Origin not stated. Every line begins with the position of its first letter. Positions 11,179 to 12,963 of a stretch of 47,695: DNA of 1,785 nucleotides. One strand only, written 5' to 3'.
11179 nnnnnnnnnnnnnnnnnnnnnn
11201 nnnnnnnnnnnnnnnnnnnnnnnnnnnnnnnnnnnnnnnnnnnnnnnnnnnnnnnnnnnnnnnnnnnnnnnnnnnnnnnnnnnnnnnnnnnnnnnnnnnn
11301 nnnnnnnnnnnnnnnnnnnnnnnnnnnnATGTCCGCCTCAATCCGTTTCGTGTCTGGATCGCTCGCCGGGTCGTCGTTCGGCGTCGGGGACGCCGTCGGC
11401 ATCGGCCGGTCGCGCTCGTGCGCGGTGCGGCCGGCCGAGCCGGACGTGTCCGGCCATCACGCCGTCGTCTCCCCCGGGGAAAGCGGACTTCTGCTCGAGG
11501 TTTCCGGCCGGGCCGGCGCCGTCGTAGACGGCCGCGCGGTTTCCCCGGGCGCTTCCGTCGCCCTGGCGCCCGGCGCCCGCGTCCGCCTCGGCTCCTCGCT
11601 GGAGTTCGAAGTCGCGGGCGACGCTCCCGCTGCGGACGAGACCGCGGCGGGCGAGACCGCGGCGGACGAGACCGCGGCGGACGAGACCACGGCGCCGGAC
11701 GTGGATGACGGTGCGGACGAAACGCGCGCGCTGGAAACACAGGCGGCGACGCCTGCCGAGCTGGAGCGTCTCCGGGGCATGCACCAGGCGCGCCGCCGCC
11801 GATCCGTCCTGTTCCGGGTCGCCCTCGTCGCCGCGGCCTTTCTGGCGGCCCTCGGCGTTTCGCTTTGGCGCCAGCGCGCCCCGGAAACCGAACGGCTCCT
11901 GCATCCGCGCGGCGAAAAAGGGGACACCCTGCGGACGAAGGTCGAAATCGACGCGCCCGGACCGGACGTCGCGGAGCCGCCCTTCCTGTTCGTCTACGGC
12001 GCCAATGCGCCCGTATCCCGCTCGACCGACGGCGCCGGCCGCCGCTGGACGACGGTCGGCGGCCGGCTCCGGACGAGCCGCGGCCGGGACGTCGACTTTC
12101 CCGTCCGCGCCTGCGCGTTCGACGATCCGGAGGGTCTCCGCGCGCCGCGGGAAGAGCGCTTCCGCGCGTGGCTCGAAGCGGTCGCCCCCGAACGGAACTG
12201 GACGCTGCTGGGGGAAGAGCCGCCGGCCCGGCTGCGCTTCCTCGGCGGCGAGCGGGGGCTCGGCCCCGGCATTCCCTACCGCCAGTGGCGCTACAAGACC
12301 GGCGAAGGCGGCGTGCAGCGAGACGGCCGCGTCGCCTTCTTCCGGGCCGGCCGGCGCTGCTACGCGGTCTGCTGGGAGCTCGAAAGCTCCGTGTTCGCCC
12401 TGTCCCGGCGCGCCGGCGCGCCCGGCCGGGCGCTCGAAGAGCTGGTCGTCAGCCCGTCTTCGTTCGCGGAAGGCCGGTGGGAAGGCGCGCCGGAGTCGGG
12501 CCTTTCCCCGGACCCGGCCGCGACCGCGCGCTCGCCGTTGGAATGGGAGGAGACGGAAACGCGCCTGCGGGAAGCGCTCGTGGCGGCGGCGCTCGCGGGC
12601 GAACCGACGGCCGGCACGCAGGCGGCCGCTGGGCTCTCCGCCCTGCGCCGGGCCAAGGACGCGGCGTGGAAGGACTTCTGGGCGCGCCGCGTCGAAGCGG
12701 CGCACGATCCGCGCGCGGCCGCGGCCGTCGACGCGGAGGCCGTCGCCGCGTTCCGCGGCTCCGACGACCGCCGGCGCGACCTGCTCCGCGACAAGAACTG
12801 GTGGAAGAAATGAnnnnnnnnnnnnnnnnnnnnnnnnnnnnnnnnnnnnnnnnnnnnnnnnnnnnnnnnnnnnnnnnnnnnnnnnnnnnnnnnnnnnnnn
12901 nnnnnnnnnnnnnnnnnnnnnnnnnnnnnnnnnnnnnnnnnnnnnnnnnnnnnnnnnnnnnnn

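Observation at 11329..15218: Two single-pass membrane proteins with one and two cytoplasmic FHA domains sit where TadZ/TadD-type accessory genes normally are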

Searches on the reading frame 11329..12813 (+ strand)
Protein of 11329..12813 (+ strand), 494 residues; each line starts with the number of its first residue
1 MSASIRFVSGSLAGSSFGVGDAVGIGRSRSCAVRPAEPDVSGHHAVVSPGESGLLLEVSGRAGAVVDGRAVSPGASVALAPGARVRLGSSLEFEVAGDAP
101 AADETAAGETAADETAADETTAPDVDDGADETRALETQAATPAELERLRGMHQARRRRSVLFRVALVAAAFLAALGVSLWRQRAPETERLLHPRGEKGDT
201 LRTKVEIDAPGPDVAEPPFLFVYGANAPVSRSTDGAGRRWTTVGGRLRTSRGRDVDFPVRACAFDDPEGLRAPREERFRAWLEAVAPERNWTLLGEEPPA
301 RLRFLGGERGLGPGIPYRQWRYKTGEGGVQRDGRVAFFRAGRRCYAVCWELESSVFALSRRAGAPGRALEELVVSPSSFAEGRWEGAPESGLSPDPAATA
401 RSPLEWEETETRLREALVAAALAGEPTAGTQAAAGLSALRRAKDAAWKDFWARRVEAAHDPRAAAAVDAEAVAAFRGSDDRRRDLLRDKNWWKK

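Call 5: search_protein_families(library=pfam, proteins=[window:11329-12813:+], max_evalue=0.01)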
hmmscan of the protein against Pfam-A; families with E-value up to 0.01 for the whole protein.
window:11329-12813:+ (494 aa): 2 families
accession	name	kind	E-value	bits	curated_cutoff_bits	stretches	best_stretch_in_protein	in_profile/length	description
PF00498.31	FHA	-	2.7e-07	31.3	20.7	1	25-88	3-67/67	FHA domain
PF16697.10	Yop-YscD_cpl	-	0.00096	19.8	33.2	1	6-89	1-85/94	Inner membrane component of T3SS, cytoplasmic domain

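Call 7: search_protein_families(library=ncbifam, proteins=[window:11329-12813:+], max_evalue=0.01)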
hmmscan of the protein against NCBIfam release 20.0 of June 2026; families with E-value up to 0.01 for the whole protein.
window:11329-12813:+ (494 aa): 2 families
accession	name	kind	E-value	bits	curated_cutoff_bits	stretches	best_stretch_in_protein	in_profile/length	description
NF049868.1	FhaB_Rv0019c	equivalog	4.7e-05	23.5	125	1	5-90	69-154/158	FHA domain-containing protein FhaB/FipA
NF050100.1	SepX_GlpR_3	exception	0.00022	21.2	150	1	104-186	50-132/209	divisome protein SepX/GlpR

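Call 16: find_homologous_proteins(query=window:11329-12810:+, max_evalue=0.001)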
Query window:11329-12810:+ (494 aa): 2 proteins with E <= 0.001 among 8000 candidates.
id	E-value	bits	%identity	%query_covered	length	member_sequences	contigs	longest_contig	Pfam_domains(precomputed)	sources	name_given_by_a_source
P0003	0.0e+0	1070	100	100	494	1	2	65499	PF00498.32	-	-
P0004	5.8e-254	861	78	100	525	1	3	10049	PF00498.32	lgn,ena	-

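Call 54: predict_structure(alignment_id=A3)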
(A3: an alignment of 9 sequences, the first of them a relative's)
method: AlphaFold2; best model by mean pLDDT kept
length: 494 residues; sequences in the alignment: 9
mean_pLDDT: 75.3   pTM: 0.57
mean pLDDT of the five models: 75.3, 72.5, 71.4, 71.2, 69.7
residues with pLDDT >= 90: 90; 70-90: 276; 50-70: 67; < 50: 61
segments of 3 or more residues with pLDDT < 50: 99-140, 183-185, 386-398
pLDDT, mean of each block of 10 residues (from residue 1): 81 84 83 84 85 82 86 87 88 73 32 31 33 40 60 66 78 77 62 88 80 65 81 91 89 89 84 82 91 74 64 74 85 89 88 85 79 75 45 42 78 81 81 77 83 92 93 79 76 74
secondary structure, 60 per line:
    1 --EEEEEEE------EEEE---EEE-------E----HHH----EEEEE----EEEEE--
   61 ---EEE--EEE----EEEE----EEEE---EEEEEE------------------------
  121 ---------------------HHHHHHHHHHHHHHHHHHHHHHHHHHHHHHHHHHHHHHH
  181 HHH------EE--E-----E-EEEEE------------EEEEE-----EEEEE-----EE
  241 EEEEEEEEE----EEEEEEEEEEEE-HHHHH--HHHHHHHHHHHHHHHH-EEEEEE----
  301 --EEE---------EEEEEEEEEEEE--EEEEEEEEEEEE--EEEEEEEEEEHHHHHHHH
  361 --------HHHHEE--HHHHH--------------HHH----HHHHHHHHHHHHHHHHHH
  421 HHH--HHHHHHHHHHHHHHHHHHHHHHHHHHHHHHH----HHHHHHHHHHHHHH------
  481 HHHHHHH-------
elements in order: E3-9 E16-19 E23-25 E45-49 E54-58 E64-66 E69-71 E76-79 E84-87 E91-96 H142-183 E202-206 E219-223 E229-233 E239-249 E254-265 H267-271 H274-289 E291-296 E303-305 E315-326 E329-340 E343-352 H353-360 H369-372 H377-381 H403-423 H426-456 H461-474 H481-487

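Call 59: fold_search(model_id=the predicted structure, library=pdb)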
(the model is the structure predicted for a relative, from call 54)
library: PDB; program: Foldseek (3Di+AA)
matches with E <= 10: 1112; with E <= 0.001: 20
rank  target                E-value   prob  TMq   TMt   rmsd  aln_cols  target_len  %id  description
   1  6hc1_A                4.5e-05  1.00  0.19  0.84   2.1       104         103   20  Bdellovibrio bacteriovorus DgcB FHA in complex with phosphorylated N-terminal peptide (released 2019-08-28)
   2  5a8i                  4.5e-05  1.00  0.17  0.64   3.2       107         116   22  Crystal structure of the FHA domain of ArnA from Sulfolobus acidocaldarius (released 2016-06-22)
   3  1uht_MODEL_1_A        5.3e-05  1.00  0.19  0.73   2.6       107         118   20  Solution Structure of The FHA Domain of Arabidopsis thaliana Hypothetical Protein (released 2004-01-10)
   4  6hc0_D                9.2e-05  1.00  0.18  0.83   1.9       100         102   21  Bdellovibrio bacteriovorus DgcB FHA domain, tail complex (released 2019-08-28)
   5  6hc1_B                9.7e-05  1.00  0.18  0.83   1.9       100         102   21  Bdellovibrio bacteriovorus DgcB FHA in complex with phosphorylated N-terminal peptide (released 2019-08-28)
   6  7rj3_C                1.7e-04  1.00  0.18  0.80   2.4       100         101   23  Crystal Structure of the Forkhead Associated (FHA) Domain of the Glycogen Accumulation Regulator (GarA) from Mycobacte (released 2021-07-28)
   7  6hbz_A                2.3e-04  1.00  0.19  0.34   3.7       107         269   20  Bdellovibrio bacteriovorus DgcB Full-length (released 2019-08-28)
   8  6hbz_B                2.6e-04  1.00  0.18  0.33   1.9       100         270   21  Bdellovibrio bacteriovorus DgcB Full-length (released 2019-08-28)
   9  8p5x_G                3.0e-04  1.00  0.18  0.76   2.9       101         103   22  Single particle cryo-EM structure of the complex between Corynebacterium glutamicum homohexameric 2-oxoglutarate dehyd (released 2023-08-16)
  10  6i2q_B                4.9e-04  1.00  0.17  0.80   2.6        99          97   25  Crystal structure of the wild-type SucA domain of Mycobacterium smegmatis KGD (alpha-ketoglutarate decarboxylase), in  (released 2019-05-22)
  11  4qcj                  5.5e-04  1.00  0.18  0.77   2.8       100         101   22  Crystal Structure of OdhI from Corynebacterium glutamicum (released 2014-07-02)
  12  3hx1_A                6.1e-04  1.00  0.18  0.76   2.9       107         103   15  Crystal structure of the Slr1951 protein from Synechocystis sp. Northeast Structural Genomics Consortium Target SgR167 (released 2009-06-30)
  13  7rj3_B                6.8e-04  1.00  0.17  0.72   3.1       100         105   25  Crystal Structure of the Forkhead Associated (FHA) Domain of the Glycogen Accumulation Regulator (GarA) from Mycobacte (released 2021-07-28)
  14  6hc0_B                7.1e-04  1.00  0.19  0.83   2.1       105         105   19  Bdellovibrio bacteriovorus DgcB FHA domain, tail complex (released 2019-08-28)
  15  1r21_MODEL_1_A        7.1e-04  1.00  0.18  0.77   2.9       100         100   19  Solution Structure of human Ki67 FHA Domain (released 2003-12-30)
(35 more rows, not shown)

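Call 62: search_protein_families(library=pfam, alignment_id=A3, max_evalue=0.01)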
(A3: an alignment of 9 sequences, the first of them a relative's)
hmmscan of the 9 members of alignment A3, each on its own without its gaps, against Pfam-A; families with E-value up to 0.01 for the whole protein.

A. member 1, P0003 (494 aa): 2 families
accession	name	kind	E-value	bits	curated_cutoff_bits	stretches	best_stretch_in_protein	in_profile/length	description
PF00498.31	FHA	-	2.7e-07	31.3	20.7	1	25-88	3-67/67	FHA domain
PF16697.10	Yop-YscD_cpl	-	0.00096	19.8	33.2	1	6-89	1-85/94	Inner membrane component of T3SS, cytoplasmic domain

B. families by the number of members that match (of 9 scanned): 2 families
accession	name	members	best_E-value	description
PF00498.31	FHA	9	2e-10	FHA domain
PF16697.10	Yop-YscD_cpl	8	7.5e-10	Inner membrane component of T3SS, cytoplasmic domain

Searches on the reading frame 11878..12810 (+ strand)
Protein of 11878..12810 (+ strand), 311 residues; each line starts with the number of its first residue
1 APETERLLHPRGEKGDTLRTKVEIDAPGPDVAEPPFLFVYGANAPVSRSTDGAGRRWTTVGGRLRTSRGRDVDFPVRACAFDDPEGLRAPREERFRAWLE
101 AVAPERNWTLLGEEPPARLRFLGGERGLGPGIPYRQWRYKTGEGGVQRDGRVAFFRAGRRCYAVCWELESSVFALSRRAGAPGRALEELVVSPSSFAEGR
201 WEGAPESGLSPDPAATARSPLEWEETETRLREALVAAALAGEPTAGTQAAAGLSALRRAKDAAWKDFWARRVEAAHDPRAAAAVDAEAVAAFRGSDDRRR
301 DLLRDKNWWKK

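Call 29: search_solved_structures(query=window:11878-12810:+, max_evalue=1)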
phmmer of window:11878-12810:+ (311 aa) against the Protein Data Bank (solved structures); distinct sequences matched with E-value up to 1: 0.
